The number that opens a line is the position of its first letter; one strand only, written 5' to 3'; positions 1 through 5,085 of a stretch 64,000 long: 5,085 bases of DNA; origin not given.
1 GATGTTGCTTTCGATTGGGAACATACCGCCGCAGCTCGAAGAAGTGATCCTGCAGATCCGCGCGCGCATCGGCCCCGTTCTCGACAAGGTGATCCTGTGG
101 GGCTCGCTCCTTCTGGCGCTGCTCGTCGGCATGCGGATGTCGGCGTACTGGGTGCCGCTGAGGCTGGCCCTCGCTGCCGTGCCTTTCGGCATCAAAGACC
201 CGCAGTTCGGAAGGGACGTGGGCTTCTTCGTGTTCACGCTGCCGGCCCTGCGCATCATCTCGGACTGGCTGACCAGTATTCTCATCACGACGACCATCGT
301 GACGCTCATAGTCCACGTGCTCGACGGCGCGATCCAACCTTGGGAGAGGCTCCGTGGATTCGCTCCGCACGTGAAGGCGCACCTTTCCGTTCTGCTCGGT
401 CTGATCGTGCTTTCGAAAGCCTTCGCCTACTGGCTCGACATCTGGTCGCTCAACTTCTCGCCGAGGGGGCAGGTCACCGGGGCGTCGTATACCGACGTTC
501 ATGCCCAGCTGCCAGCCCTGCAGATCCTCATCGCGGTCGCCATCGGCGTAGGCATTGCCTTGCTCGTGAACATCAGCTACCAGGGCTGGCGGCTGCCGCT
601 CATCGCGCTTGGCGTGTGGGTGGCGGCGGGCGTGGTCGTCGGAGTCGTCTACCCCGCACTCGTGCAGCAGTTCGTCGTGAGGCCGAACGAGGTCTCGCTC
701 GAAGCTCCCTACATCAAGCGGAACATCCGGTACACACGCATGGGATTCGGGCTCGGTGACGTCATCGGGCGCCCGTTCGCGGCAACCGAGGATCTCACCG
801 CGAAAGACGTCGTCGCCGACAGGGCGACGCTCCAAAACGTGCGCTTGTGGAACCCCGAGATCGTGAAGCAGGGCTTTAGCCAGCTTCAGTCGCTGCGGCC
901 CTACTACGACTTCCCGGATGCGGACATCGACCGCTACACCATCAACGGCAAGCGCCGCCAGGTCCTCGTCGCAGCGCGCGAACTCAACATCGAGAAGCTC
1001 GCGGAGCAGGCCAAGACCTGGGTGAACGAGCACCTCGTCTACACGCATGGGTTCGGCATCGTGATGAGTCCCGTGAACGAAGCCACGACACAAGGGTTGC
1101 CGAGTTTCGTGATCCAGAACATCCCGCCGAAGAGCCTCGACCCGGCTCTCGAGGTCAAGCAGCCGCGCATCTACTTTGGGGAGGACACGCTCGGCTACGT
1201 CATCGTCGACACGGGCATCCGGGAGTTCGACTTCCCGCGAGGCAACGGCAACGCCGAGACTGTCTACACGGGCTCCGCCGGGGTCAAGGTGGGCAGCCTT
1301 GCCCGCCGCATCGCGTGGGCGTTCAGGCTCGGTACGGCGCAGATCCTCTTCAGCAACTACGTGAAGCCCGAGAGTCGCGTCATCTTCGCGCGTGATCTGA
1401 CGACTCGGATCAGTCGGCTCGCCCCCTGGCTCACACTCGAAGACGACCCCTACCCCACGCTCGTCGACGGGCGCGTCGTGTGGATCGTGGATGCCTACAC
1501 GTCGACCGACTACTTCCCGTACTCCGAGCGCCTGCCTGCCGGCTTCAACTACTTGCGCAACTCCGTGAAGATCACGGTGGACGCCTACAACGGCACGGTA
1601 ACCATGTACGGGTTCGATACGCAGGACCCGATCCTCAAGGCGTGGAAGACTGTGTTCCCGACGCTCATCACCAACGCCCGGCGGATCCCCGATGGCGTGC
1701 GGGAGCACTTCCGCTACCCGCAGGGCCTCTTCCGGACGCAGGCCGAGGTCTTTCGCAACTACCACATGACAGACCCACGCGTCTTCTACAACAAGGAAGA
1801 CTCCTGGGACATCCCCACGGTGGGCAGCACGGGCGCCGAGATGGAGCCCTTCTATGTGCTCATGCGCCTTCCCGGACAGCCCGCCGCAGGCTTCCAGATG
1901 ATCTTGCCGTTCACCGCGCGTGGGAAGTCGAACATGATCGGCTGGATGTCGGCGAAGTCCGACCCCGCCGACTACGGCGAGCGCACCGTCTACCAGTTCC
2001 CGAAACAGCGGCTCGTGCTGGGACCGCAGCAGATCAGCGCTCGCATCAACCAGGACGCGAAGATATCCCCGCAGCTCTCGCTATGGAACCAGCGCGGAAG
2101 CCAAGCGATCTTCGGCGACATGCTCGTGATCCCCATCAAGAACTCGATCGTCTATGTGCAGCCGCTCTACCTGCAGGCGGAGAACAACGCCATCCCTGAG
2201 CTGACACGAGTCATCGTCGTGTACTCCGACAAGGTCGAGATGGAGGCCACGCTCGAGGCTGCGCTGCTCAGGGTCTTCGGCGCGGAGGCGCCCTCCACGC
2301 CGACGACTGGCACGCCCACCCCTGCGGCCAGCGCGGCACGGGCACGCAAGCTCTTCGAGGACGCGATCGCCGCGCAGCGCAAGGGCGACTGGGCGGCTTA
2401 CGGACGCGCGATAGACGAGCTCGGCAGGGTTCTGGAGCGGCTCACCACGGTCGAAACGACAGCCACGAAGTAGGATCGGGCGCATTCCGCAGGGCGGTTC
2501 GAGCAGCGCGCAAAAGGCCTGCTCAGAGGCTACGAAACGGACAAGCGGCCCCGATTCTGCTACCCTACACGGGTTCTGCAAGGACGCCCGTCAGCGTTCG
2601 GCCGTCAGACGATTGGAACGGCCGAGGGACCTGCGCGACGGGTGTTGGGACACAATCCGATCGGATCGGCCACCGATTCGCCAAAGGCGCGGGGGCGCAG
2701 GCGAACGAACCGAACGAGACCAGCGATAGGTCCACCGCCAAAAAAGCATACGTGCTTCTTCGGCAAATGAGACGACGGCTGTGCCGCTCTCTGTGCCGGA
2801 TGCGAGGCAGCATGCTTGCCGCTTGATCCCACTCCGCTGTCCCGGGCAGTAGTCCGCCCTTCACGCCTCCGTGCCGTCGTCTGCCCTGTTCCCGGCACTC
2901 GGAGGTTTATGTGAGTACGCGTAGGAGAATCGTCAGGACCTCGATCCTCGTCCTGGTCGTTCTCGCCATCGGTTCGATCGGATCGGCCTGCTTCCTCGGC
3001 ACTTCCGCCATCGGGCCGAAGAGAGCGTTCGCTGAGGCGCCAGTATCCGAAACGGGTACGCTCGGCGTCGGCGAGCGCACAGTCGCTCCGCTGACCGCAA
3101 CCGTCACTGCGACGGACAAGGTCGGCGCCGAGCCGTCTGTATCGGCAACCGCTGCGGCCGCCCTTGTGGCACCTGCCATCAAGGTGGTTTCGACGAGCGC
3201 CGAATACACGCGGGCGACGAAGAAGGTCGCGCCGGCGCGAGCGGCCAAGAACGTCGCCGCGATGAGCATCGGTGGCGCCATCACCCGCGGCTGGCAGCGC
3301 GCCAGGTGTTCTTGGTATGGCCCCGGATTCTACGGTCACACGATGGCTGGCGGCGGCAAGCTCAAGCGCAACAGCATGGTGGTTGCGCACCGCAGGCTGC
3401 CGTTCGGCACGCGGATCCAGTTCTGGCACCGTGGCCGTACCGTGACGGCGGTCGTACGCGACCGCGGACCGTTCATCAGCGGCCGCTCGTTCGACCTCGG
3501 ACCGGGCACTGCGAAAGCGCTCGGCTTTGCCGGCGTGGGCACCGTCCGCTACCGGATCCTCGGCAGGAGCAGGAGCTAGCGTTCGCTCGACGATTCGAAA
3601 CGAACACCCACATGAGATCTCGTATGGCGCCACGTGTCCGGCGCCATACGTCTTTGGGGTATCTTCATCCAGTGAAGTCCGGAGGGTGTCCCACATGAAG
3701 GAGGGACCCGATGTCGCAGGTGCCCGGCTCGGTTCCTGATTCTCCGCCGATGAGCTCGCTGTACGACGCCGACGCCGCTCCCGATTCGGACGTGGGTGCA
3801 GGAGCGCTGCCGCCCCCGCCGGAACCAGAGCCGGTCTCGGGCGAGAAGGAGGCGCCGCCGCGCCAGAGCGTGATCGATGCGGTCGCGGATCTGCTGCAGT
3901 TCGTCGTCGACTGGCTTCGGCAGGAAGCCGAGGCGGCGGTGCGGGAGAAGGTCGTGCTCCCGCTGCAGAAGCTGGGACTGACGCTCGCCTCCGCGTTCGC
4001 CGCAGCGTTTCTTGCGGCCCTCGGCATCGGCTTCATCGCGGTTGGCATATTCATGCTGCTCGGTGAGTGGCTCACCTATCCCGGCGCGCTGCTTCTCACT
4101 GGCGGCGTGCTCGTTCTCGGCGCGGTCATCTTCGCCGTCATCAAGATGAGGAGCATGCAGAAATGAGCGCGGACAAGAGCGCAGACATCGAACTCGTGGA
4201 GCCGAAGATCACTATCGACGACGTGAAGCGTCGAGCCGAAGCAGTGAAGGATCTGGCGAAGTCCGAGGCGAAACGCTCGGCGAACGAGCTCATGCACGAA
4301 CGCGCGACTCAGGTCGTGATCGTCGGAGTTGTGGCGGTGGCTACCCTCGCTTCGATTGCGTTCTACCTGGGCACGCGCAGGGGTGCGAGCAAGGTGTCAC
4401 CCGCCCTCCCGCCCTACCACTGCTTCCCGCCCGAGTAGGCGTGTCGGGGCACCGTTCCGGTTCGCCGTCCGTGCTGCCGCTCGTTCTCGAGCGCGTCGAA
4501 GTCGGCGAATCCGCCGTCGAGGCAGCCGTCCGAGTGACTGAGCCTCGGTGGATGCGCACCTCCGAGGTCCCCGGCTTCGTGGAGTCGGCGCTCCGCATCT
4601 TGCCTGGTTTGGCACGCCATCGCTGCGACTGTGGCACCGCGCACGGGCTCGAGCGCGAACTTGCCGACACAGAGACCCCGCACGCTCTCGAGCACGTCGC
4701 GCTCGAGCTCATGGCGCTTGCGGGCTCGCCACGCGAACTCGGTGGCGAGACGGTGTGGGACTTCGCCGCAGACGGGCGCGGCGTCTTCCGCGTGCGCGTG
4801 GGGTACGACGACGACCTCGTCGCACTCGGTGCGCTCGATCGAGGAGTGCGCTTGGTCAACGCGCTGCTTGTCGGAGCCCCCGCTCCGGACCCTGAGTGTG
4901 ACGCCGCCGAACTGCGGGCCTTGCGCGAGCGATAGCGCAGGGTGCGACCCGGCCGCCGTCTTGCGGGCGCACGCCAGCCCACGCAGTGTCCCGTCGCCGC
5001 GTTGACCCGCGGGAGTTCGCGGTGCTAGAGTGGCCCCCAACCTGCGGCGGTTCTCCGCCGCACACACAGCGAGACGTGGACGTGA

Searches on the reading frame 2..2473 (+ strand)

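Call 44: search_protein_families(library=pfam, proteins=[window:2-2473:+])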
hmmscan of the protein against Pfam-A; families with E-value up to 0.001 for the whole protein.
window:2-2473:+ (823 aa): 1 family
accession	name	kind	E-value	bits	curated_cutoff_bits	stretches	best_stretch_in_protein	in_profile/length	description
PF03699.18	UPF0182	-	2.6e-267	889.4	27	1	17-695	84-770/770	Uncharacterised protein family (UPF0182)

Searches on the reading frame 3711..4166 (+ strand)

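Call 44: search_protein_families(library=pfam, proteins=[window:3711-4166:+])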
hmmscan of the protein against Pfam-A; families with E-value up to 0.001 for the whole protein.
window:3711-4166:+ (151 aa): 1 family
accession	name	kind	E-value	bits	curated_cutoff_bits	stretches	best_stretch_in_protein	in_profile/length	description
PF07332.16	Phage_holin_3_6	-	2.6e-06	27.9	28.4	1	57-151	3-96/116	Putative Actinobacterial Holin-X, holin superfamily III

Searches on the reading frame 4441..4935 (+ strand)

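Call 7: search_protein_families(library=pfam, proteins=[window:4441-4935:+])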
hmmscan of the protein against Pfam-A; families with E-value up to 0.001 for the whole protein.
window:4441-4935:+ (164 aa): 1 family
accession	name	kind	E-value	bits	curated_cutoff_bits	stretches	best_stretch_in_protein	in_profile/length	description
PF18921.5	Cyanophycin_syn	-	1e-13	51.7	27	1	37-143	11-114/115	Cyanophycin synthase-like N-terminal domain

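Call 8: search_protein_families(library=ncbifam, proteins=[window:4441-4935:+])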
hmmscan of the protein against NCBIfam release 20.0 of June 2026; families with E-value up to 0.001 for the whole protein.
window:4441-4935:+ (164 aa): 2 families
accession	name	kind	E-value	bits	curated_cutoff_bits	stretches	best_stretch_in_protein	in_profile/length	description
NF010623.0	PRK14016.1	subfamily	2.5e-15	55.7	877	1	24-162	19-153/871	cyanophycin synthetase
TIGR02068.2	cya_phycin_syn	equivalog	8.5e-14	50.5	850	1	25-160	19-150/862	cyanophycin synthetase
